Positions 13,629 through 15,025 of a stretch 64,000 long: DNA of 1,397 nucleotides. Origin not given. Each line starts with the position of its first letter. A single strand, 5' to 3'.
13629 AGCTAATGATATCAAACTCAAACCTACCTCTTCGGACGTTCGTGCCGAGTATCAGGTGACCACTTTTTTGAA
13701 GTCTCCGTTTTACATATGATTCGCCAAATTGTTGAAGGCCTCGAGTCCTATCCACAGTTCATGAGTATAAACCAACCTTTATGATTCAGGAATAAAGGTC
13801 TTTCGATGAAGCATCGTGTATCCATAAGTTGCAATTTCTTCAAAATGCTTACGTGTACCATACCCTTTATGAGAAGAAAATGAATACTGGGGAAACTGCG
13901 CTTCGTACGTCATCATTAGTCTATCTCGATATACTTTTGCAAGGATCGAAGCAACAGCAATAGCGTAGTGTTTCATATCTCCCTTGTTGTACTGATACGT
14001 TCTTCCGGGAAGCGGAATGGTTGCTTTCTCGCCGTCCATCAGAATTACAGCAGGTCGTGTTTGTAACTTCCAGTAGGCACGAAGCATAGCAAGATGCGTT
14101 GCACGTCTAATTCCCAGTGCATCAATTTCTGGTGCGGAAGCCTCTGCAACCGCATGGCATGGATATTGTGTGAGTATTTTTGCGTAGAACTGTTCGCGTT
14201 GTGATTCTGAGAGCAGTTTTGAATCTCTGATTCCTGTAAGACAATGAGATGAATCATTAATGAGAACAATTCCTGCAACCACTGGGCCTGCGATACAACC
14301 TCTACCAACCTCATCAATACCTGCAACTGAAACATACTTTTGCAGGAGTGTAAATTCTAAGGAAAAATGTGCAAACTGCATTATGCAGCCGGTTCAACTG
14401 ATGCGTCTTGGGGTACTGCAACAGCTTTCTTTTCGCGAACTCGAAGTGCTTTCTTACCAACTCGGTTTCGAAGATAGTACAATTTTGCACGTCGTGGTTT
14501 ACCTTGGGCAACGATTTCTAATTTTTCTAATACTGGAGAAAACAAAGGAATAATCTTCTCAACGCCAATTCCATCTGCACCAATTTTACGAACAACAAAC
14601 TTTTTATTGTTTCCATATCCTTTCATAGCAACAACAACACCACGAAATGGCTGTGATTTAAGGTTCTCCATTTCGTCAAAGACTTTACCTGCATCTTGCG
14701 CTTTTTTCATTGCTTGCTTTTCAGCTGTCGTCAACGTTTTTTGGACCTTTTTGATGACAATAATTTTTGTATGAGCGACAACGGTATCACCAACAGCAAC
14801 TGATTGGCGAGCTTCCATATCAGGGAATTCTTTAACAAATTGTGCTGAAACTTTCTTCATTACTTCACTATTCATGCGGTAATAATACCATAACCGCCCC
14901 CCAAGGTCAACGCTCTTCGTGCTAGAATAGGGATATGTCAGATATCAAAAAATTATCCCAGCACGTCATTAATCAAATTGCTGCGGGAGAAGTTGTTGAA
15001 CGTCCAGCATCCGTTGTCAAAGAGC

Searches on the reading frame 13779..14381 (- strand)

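Call 11: search_protein_families(library=pfam, proteins=[window:13779-14381:-])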
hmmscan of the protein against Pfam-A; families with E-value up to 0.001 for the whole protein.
window:13779-14381:- (200 aa): 1 family
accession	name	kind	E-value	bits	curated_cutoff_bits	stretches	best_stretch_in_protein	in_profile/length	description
PF01351.25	RNase_HII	-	1.2e-35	123.7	25.8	1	20-197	1-197/199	Ribonuclease HII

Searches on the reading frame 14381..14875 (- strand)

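Call 11: search_protein_families(library=pfam, proteins=[window:14381-14875:-])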
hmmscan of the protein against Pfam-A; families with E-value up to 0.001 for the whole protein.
window:14381-14875:- (164 aa): 1 family
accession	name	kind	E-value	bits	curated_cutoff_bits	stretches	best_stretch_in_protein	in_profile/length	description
PF01245.26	Ribosomal_L19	-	7.6e-25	87.5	22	1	68-149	32-111/111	Ribosomal protein L19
